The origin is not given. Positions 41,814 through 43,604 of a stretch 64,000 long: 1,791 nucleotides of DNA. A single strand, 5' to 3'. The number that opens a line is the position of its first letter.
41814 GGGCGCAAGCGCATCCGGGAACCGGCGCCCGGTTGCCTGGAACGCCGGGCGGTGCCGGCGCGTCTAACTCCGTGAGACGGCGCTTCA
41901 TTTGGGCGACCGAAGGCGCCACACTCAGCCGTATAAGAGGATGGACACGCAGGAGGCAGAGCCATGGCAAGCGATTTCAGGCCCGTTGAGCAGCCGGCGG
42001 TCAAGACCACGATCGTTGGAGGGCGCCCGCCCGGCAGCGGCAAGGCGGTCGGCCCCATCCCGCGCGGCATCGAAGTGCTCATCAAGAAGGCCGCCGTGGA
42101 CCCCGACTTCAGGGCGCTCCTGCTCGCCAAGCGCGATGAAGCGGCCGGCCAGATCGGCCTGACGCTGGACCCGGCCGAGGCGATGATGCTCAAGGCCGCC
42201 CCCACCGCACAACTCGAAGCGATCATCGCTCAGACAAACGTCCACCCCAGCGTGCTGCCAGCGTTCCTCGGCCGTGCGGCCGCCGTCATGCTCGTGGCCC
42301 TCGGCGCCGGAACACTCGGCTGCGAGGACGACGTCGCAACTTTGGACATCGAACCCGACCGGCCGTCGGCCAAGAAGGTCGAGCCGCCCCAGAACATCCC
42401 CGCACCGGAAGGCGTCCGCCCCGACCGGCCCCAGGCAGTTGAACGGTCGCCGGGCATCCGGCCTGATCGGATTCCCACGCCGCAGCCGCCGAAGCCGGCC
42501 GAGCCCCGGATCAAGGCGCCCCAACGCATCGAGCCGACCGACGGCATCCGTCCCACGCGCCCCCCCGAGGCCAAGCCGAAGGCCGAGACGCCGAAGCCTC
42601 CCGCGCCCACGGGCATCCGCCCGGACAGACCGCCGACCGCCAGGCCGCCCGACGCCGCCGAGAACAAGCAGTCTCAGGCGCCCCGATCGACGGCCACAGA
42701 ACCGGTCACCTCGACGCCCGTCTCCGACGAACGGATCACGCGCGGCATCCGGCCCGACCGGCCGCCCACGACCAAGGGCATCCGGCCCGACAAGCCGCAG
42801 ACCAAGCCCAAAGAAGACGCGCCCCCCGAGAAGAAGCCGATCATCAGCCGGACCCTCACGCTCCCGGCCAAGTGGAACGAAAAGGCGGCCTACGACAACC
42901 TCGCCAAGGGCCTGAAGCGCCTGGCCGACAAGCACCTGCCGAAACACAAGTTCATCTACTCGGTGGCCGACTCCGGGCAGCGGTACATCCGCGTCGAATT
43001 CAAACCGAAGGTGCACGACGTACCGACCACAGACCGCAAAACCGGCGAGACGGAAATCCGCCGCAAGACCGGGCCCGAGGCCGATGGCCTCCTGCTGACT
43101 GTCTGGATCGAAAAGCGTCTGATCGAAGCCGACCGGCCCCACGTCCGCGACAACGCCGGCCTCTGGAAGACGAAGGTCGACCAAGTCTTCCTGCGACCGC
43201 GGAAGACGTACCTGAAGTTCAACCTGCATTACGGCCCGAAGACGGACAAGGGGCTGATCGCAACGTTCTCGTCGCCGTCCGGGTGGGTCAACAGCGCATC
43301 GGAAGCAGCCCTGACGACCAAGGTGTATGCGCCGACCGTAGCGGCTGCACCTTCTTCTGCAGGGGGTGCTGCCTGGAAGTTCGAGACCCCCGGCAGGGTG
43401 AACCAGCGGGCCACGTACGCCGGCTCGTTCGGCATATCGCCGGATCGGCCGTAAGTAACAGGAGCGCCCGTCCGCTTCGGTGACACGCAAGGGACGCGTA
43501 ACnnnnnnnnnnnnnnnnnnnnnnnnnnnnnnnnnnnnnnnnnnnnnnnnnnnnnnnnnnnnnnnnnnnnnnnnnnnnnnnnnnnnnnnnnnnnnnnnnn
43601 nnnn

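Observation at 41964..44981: Repetitive Pro-rich G[IV]RP[DT][RK]P protein adjacent to a B12-binding radical SAM enzyme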

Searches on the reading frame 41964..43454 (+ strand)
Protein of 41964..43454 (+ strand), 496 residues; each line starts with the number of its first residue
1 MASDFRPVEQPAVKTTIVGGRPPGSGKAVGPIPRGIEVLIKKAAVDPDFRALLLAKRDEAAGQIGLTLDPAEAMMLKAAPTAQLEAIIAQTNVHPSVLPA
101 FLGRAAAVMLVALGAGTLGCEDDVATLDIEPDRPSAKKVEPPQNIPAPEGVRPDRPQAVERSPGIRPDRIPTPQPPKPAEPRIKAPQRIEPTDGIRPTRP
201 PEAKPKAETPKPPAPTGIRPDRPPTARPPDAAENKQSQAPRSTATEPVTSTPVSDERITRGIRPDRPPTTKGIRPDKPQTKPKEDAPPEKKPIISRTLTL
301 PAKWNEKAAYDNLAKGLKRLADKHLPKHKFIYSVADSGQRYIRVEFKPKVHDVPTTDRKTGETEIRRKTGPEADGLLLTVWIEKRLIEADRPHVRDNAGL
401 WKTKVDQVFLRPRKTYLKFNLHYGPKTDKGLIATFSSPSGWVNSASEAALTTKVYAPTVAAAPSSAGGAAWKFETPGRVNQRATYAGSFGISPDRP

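Call 3: search_protein_families(library=pfam, proteins=[window:41964-43454:+], max_evalue=0.01)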
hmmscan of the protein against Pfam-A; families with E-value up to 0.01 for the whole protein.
window:41964-43454:+ (496 aa): 1 family
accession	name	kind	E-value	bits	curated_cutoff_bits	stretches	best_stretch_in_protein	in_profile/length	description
PF14407.11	Frankia_peptide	-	0.00028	21.6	48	1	36-87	2-53/63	Ribosomally synthesized peptide prototyped by Frankia Franean1_4349.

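Call 4: search_protein_families(library=ncbifam, proteins=[window:41964-43454:+], max_evalue=0.01)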
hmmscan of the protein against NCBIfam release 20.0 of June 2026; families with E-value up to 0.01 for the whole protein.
window:41964-43454:+ (496 aa): 1 family
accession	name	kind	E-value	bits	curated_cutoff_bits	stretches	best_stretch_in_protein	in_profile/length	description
NF038399.1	NH_RiPP_Os17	domain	9.6e-08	32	40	1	35-87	2-54/63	Os1348 family NHLP clan protein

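Call 5: find_homologous_proteins(query=window:41964-43454:+, max_evalue=0.001)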
Query window:41964-43454:+ (496 aa): 291 proteins with E <= 0.001 among 8000 candidates; the best 120 are listed.
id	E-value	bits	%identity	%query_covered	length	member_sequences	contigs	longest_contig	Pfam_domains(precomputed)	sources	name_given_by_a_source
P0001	0.0e+0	1091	100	100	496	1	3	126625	-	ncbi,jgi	-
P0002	1.0e-208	713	77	90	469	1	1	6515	-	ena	-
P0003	1.7e-196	672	73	90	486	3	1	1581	-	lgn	-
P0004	4.1e-184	631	73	90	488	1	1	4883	-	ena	-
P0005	1.4e-169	583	70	52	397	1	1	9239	-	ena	-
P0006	5.4e-169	582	70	52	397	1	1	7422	-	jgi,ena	-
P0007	7.7e-168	578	70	52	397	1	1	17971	-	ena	-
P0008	1.1e-167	577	69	52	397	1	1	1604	-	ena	-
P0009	1.4e-166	574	69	52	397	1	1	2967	-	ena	-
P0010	2.2e-166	573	70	52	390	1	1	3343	-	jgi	-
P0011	7.7e-164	565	70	52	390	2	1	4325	-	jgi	-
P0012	4.2e-147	509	53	100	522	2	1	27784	-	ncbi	ncbi:MAG: hypothetical protein R6X20_03535 [Phycisphaerae bacterium]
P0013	1.5e-143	498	55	100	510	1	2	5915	-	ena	-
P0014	3.9e-142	493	53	100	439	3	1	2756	-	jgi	jgi:hypothetical protein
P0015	2.7e-138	480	53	100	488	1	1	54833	-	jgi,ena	-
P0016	1.9e-132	461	52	100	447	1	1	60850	-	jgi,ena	-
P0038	5.4e-49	186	70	31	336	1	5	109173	PF14407.12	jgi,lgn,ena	jgi:hypothetical protein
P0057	1.0e-40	158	51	36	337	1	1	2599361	PF03544.20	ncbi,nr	ncbi:MAG: AgmX/PglI C-terminal domain-containing protein [Candidatus Coatesbacteria bacterium]|nr:MA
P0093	1.1e-36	145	56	35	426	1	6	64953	-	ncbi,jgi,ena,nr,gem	ncbi:MAG: hypothetical protein BWX88_05177 [Planctomycetes bacterium ADurb.Bin126]|nr:MAG: hypotheti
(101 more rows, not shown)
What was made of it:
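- Some passengers are ACP-like, which would normally be cytoplasmic (call 5).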

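Call 9: find_encoding_contigs(protein=P0012, flank=8000, max_places=3)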
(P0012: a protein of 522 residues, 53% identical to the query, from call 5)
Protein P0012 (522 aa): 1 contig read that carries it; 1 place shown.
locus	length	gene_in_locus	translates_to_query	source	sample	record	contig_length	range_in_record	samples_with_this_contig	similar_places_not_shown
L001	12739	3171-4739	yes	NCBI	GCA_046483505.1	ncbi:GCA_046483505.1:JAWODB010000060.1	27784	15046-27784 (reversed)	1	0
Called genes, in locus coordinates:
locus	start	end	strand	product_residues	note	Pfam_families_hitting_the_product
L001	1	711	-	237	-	?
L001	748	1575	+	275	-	-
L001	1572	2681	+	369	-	PF13249:SQHop_cyclase_N (faint), PF13243:SQHop_cyclase_C (weak), PF00432:Prenyltrans (weak)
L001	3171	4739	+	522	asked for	-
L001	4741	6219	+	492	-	PF02310:B12-binding, PF04055:Radical_SAM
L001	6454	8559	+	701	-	PF13385:Laminin_G_3, PF07632:Sde182_NH-like, PF21027:Sde0182_C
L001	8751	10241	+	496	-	PF07632:Sde182_NH-like, PF21027:Sde0182_C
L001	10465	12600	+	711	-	PF16586:DUF5060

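Call 10: find_encoding_contigs(protein=P0016, flank=8000, max_places=3)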
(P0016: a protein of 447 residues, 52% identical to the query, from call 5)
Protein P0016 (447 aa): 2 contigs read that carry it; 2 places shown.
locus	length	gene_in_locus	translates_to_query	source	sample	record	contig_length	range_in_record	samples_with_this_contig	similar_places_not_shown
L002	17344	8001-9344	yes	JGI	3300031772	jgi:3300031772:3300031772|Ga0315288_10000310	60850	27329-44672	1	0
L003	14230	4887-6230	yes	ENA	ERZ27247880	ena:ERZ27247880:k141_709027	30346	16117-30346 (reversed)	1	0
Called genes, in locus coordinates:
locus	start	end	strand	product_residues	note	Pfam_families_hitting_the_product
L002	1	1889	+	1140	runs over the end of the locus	-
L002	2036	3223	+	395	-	-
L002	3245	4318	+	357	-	PF12849:PBP_like_2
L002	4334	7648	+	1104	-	PF12849:PBP_like_2 (weak)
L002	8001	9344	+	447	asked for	-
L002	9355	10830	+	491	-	PF02310:B12-binding, PF04055:Radical_SAM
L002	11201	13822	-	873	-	PF07494:Reg_prop (faint)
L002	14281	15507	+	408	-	PF13174:TPR_6 (faint), PF13428:TPR_14 (faint), PF13432:TPR_16 (faint), PF14559:TPR_19 (faint), PF07719:TPR_2 (faint), PF13176:TPR_7 (faint)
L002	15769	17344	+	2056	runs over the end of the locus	PF01835:MG2, PF17791:MG3 (faint), PF07703:A2M_BRD, PF00207:A2M, PF07678:TED_complement (faint), PF17973:bMG10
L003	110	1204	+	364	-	PF12849:PBP_like_2, PF13531:SBP_bac_11 (weak)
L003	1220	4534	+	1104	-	PF12849:PBP_like_2 (weak)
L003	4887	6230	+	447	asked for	-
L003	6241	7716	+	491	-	PF02310:B12-binding, PF04055:Radical_SAM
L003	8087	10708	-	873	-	PF07494:Reg_prop (faint)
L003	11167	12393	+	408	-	PF13174:TPR_6 (faint), PF13428:TPR_14 (faint), PF13432:TPR_16 (faint), PF14559:TPR_19 (faint), PF07719:TPR_2 (faint), PF13176:TPR_7 (faint)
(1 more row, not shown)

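Call 11: find_encoding_contigs(protein=P0038, flank=8000, max_places=2)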
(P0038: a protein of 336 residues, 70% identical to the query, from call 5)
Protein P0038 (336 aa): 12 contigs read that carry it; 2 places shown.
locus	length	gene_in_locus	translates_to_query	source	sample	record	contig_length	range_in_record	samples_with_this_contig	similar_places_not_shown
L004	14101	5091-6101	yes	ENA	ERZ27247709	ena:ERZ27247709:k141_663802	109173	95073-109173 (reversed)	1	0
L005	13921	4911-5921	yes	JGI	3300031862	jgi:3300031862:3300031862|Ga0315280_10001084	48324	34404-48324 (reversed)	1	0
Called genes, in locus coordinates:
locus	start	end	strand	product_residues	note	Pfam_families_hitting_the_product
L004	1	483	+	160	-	?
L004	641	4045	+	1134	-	PF19543:GH123_N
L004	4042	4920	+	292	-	PF13385:Laminin_G_3 (weak)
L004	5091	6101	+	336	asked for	PF14407:Frankia_peptide (weak)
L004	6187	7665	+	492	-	PF02310:B12-binding, PF04055:Radical_SAM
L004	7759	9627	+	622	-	-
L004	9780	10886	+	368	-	-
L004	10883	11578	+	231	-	PF04493:Endonuclease_5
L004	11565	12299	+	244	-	PF00702:Hydrolase, PF13419:HAD_2, PF13242:Hydrolase_like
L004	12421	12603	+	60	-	PF07432:Hc1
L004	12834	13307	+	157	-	PF07977:FabA, PF22818:ApeI-like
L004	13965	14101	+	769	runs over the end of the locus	PF13709:DUF4159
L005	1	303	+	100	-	?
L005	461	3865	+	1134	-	PF19543:GH123_N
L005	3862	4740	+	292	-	PF13385:Laminin_G_3 (weak)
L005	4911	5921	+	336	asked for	PF14407:Frankia_peptide (weak)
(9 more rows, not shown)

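Call 12: find_encoding_contigs(protein=P0057, flank=8000, max_places=2)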
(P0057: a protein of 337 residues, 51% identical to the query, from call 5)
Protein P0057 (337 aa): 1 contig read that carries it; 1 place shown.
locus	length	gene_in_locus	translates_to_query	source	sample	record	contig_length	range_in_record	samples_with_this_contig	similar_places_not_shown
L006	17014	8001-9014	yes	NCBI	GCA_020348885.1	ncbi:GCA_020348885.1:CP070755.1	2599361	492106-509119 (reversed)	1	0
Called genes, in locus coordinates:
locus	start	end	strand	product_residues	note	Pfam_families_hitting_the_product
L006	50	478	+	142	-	PF00696:AA_kinase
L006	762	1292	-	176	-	PF13229:Beta_helix (weak)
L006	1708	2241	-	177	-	PF13229:Beta_helix (weak)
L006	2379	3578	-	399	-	PF00202:Aminotran_3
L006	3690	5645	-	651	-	PF00009:GTP_EFTU, PF01926:MMR_HSR1 (weak), PF03144:GTP_EFTU_D2, PF25461:Beta-barrel_SelB, PF09107:WHD_3rd_SelB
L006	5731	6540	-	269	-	PF00069:Pkinase, PF07714:PK_Tyr_Ser-Thr, PF03109:ABC1 (weak)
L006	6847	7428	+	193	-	-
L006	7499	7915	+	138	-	-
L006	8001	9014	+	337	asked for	PF03544:TonB_C (weak)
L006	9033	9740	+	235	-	-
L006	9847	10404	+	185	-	-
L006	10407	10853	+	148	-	-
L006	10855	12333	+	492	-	PF02310:B12-binding, PF04055:Radical_SAM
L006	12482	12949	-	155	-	PF25470:DUF7901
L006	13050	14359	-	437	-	PF26549:Tricorn_N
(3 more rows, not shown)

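Call 13: find_encoding_contigs(protein=P0093, flank=8000, max_places=2)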
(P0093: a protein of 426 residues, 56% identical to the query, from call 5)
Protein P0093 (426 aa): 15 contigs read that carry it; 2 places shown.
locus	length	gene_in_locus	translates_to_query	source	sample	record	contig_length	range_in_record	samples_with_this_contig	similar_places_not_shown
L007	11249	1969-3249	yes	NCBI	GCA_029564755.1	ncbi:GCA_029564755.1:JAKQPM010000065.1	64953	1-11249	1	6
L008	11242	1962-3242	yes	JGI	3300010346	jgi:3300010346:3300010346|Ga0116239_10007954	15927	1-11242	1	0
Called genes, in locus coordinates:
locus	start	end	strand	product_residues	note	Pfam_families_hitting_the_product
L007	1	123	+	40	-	?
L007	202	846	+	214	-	-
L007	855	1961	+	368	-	-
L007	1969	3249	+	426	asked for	-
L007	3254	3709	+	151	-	-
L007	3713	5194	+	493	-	PF02310:B12-binding, PF04055:Radical_SAM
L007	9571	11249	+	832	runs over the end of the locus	-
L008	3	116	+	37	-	?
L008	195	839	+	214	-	-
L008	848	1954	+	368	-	-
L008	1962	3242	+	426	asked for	-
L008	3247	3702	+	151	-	-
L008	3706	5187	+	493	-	PF02310:B12-binding, PF04055:Radical_SAM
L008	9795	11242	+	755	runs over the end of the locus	-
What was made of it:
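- Individual contexts differ completely (calls 9-13).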

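Call 31: search_solved_structures(query=window:41964-43454:+, max_evalue=1)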
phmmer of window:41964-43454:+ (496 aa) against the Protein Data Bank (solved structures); distinct sequences matched with E-value up to 1: 1.
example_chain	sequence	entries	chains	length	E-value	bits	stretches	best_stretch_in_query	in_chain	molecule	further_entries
4ob1_A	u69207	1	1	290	0.52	12.5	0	9-75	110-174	Cobalt-containing nitrile hydratase subunit alpha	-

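Call 43: predict_structure(alignment_id=A2)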
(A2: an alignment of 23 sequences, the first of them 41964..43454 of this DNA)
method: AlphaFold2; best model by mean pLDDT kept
length: 496 residues; sequences in the alignment: 23
mean_pLDDT: 60.9   pTM: 0.39
mean pLDDT of the five models: 60.9, 57.0, 56.9, 54.1, 53.1
residues with pLDDT >= 90: 89; 70-90: 118; 50-70: 46; < 50: 243
segments of 3 or more residues with pLDDT < 50: 1-3, 9-28, 104-141, 143-171, 181-199, 204-211, 214-219, 229-280, 282-293, 449-496
pLDDT, mean of each block of 10 residues (from residue 1): 46 34 44 77 83 81 77 81 80 70 51 36 30 40 38 41 41 53 43 41 46 48 50 42 39 35 42 44 42 67 89 94 95 86 95 84 88 95 72 84 91 89 95 93 75 31 33 35 30 37
secondary structure, 60 per line:
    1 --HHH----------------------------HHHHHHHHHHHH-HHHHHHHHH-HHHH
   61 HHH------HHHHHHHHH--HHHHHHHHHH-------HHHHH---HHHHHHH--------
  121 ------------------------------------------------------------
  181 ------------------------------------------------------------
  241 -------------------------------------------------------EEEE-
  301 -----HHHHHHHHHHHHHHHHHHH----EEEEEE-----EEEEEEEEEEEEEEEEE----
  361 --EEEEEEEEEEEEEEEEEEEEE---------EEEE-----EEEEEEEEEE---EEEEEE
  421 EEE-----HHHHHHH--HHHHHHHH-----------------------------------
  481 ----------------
elements in order: H34-45 H47-55 H57-63 H70-78 H81-90 H98-102 H106-112 E296-299 H306-324 E329-334 E340-356 E363-383 E393-396 E402-411 E415-423 H429-435 H438-445
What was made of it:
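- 42066..42224 (+): NHLP-like helical leader domain (aa 35-87). AlphaFold predicts helices 34-90 with pLDDT about 80 (call 43).
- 42849..43298 (+): Folded alpha/beta passenger domain (aa 296-445), specific to this orthologue group. AlphaFold pLDDT about 90 (call 43).
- The motifs lie in predicted disorder, so they would be accessible to an enzyme (call 43).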

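Call 46: fold_search(model_id=the predicted structure, library=pdb)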
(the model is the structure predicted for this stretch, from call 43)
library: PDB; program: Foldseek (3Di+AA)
matches with E <= 10: 930; with E <= 0.001: 0
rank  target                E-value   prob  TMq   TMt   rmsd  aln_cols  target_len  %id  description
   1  5jqm_A                4.6e-03  0.69  0.12  0.20  14.2       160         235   11  Crystal Structure of Phosphatidic acid Transporter Ups1/Mdm35 Void of Bound Phospholipid from Saccharomyces Cerevisiae (released 2017-07-12)
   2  5jqm_B                5.4e-03  0.63  0.11  0.19  14.6       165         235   10  Crystal Structure of Phosphatidic acid Transporter Ups1/Mdm35 Void of Bound Phospholipid from Saccharomyces Cerevisiae (released 2017-07-12)
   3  4xhr_A                8.1e-03  0.44  0.11  0.23  14.7       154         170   15  Structure of a phospholipid trafficking complex, native (released 2015-07-01)
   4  5jqm_C                1.4e-02  0.54  0.12  0.20  13.7       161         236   11  Crystal Structure of Phosphatidic acid Transporter Ups1/Mdm35 Void of Bound Phospholipid from Saccharomyces Cerevisiae (released 2017-07-12)
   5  2czu_A                1.5e-02  0.18  0.07  0.16  15.3       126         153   13  lipocalin-type prostaglandin D synthase (released 2006-10-03)
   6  2czu_B                2.0e-02  0.15  0.07  0.14  15.2       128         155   12  lipocalin-type prostaglandin D synthase (released 2006-10-03)
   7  4fpw_A                2.8e-02  0.18  0.08  0.18  17.1       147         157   13  Crystal Structure of CalU16 from Micromonospora echinospora. Northeast Structural Genomics Consortium Target MiR12. (released 2012-12-12)
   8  5jql_G                3.1e-02  0.28  0.09  0.20  16.3       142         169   11  Crystal Structure of Phosphatidic acid Transporter Ups1/Mdm35 Void of Bound Phospholipid from Saccharomyces Cerevisiae (released 2017-07-12)
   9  7tmu_B                3.7e-02  0.33  0.13  0.28  11.5       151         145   10  Crystal Structure of the Protein of Unknown Function YPO0625 from Yersinia pestis (released 2022-02-02)
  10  4xrt_B                3.7e-02  0.28  0.11  0.16  14.1       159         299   13  Crystal structure of the di-domain ARO/CYC StfQ from the steffimycin biosynthetic pathway (released 2015-12-02)
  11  2y8f_D                4.7e-02  0.57  0.10  0.26   9.7       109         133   11  Structure of the Ran-binding domain from human RanBP3 (wild type) (released 2011-02-16)
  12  4n0g_C                4.7e-02  0.25  0.12  0.28  11.9       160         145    9  Crystal Structure of PYL13-PP2CA complex (released 2013-11-13)
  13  5jql_I                5.5e-02  0.21  0.10  0.21  15.2       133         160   14  Crystal Structure of Phosphatidic acid Transporter Ups1/Mdm35 Void of Bound Phospholipid from Saccharomyces Cerevisiae (released 2017-07-12)
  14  5jql_A                5.5e-02  0.18  0.09  0.19  16.0       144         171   11  Crystal Structure of Phosphatidic acid Transporter Ups1/Mdm35 Void of Bound Phospholipid from Saccharomyces Cerevisiae (released 2017-07-12)
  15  4xrt_A                5.9e-02  0.30  0.12  0.17  12.3       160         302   12  Crystal structure of the di-domain ARO/CYC StfQ from the steffimycin biosynthetic pathway (released 2015-12-02)
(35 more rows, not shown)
